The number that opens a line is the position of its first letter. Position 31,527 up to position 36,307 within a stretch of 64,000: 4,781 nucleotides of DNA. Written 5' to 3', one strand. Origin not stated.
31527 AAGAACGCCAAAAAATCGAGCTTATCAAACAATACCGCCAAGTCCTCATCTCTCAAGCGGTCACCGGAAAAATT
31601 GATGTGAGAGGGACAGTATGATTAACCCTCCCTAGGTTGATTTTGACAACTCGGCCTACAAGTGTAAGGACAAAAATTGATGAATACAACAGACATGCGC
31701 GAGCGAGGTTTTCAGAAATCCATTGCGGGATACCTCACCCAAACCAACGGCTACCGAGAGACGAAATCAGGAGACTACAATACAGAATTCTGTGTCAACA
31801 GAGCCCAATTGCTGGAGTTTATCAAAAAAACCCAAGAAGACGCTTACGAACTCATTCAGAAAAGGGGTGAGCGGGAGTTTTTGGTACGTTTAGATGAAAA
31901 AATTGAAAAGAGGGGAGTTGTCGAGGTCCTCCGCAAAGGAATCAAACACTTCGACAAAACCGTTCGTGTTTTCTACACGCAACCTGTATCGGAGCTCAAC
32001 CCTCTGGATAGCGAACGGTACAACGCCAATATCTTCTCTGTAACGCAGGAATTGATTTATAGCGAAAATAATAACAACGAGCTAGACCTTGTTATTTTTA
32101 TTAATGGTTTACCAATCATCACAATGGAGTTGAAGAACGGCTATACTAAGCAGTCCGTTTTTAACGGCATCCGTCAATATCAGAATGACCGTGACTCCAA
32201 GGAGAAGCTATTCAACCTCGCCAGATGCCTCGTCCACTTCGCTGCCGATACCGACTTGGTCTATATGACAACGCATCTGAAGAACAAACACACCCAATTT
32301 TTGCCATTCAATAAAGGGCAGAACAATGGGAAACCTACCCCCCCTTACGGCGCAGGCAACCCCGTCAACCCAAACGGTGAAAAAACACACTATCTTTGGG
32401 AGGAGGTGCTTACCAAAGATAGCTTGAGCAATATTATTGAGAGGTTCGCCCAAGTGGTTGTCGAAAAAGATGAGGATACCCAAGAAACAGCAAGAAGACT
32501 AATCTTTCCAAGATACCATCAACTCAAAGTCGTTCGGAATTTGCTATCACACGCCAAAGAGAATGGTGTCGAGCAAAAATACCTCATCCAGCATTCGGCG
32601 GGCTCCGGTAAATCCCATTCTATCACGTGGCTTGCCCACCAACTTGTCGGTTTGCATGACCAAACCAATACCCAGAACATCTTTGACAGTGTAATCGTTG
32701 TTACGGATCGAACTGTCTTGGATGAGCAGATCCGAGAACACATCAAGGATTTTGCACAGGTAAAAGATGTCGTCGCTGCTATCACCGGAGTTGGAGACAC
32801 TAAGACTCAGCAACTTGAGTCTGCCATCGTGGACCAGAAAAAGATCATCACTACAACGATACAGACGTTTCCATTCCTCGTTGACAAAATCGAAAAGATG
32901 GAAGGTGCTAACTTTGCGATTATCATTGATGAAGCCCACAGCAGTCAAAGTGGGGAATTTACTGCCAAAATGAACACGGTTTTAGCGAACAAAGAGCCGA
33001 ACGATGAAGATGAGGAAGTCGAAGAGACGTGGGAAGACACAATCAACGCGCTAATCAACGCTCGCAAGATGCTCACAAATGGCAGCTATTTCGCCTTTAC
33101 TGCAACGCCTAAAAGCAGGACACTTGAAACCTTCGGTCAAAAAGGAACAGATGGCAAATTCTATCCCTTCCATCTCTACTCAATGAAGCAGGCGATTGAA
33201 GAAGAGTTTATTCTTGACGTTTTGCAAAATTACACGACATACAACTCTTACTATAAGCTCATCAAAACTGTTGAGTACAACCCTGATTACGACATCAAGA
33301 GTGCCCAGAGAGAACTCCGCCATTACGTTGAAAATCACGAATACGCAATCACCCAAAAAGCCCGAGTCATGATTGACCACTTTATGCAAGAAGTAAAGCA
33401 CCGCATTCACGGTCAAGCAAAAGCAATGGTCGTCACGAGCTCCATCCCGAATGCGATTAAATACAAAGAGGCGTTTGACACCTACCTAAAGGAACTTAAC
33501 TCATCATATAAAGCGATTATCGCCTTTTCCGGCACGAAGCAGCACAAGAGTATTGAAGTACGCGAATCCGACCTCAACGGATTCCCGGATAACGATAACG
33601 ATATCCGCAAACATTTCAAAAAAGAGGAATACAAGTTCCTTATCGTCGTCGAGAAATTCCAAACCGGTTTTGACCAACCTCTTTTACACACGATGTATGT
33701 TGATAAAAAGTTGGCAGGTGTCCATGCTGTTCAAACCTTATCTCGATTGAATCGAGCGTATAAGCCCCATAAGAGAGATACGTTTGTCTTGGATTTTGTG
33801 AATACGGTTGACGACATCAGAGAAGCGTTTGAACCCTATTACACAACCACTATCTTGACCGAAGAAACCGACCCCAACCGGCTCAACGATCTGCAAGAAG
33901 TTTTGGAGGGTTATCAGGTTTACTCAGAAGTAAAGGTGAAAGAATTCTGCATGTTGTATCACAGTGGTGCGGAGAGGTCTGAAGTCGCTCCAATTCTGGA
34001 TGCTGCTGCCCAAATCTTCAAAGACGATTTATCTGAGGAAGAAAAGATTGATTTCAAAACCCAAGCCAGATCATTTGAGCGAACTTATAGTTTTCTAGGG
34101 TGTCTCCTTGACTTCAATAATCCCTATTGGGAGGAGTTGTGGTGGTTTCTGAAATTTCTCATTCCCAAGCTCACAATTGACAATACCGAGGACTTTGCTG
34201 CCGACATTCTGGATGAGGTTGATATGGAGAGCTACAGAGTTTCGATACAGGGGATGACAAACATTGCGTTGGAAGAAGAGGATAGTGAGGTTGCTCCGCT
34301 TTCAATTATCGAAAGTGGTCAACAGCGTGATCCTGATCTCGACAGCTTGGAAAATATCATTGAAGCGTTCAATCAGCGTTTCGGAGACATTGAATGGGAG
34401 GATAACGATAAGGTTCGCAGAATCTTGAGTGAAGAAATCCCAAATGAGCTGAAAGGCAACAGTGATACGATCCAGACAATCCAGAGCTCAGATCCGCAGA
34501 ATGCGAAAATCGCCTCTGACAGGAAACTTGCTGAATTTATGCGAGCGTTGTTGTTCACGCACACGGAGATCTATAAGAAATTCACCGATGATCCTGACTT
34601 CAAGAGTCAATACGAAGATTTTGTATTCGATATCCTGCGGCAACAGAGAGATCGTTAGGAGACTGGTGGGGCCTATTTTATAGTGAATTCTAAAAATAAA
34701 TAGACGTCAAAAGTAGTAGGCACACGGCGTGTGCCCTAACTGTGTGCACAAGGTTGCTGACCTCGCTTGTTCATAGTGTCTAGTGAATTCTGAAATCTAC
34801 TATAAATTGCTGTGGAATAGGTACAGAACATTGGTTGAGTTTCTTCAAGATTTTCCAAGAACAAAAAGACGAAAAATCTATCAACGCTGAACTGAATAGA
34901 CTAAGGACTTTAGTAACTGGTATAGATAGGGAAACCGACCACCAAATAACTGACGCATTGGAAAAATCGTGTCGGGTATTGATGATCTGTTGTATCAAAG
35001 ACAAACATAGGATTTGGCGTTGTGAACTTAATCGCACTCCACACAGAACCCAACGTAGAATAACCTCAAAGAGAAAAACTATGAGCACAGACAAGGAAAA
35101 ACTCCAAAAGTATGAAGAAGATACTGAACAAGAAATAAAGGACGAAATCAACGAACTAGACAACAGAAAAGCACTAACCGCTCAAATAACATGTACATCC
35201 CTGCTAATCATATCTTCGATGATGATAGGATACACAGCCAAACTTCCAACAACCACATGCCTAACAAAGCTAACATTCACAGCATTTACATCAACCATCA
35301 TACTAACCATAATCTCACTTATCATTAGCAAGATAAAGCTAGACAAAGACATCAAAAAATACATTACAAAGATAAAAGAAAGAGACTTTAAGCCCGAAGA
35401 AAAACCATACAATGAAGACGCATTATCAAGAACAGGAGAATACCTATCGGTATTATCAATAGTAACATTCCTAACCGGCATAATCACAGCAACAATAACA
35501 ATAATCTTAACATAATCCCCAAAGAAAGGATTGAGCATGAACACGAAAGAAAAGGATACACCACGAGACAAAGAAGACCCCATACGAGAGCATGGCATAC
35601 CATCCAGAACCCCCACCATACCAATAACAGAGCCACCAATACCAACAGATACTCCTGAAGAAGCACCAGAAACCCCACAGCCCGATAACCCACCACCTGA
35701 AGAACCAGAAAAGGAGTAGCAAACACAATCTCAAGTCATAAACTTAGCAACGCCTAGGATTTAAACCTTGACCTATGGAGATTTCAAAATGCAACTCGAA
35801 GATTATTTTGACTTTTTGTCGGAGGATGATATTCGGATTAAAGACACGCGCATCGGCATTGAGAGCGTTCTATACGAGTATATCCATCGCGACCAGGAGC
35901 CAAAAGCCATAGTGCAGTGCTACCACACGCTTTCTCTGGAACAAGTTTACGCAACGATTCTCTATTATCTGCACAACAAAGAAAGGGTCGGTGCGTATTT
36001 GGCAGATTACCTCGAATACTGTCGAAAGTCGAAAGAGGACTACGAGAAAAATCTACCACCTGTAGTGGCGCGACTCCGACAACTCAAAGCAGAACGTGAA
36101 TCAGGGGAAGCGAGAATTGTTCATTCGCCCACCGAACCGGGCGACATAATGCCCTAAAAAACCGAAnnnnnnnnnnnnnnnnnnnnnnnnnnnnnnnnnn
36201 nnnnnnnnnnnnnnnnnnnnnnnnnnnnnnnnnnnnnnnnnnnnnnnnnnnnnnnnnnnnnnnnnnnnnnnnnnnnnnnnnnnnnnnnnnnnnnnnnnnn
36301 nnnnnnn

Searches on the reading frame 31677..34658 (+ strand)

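Call 13: search_protein_families(library=pfam, proteins=[window:31677-34658:+])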
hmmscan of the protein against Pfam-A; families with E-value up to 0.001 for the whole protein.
window:31677-34658:+ (993 aa): 5 families
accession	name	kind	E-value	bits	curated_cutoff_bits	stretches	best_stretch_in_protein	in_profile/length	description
PF18766.7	SWI2_SNF2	-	4.3e-24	85.9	26.7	1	281-438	1-145/221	SWI2/SNF2 ATPase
PF04313.20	HSDR_N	-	4e-17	63.2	25.1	1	92-203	95-195/198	Type I restriction enzyme R protein N terminus (HSDR_N)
PF22679.2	T1R_D3-like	-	1.4e-15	58.5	27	1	632-707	78-156/158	Type I restriction enzyme subunit R domain 3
PF04851.21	ResIII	-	2.7e-15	57.1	22.5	1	278-479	4-163/164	Type III restriction enzyme, res subunit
PF00270.35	DEAD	-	3.2e-08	33.9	26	1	282-484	4-165/167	DEAD/DEAH box helicase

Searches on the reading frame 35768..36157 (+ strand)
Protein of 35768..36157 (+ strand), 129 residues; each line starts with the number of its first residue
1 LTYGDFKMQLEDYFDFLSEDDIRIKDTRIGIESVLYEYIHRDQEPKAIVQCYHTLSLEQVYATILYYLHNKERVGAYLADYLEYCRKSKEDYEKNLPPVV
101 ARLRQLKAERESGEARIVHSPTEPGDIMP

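Call 14: search_protein_families(library=pfam, proteins=[window:35768-36157:+])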
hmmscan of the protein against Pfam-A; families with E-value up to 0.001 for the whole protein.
window:35768-36157:+ (129 aa): 1 family
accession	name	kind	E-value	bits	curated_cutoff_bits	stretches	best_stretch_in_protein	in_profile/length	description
PF04255.20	DUF433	-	4.4e-06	26.9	23.6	1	23-67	13-56/56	Protein of unknown function (DUF433)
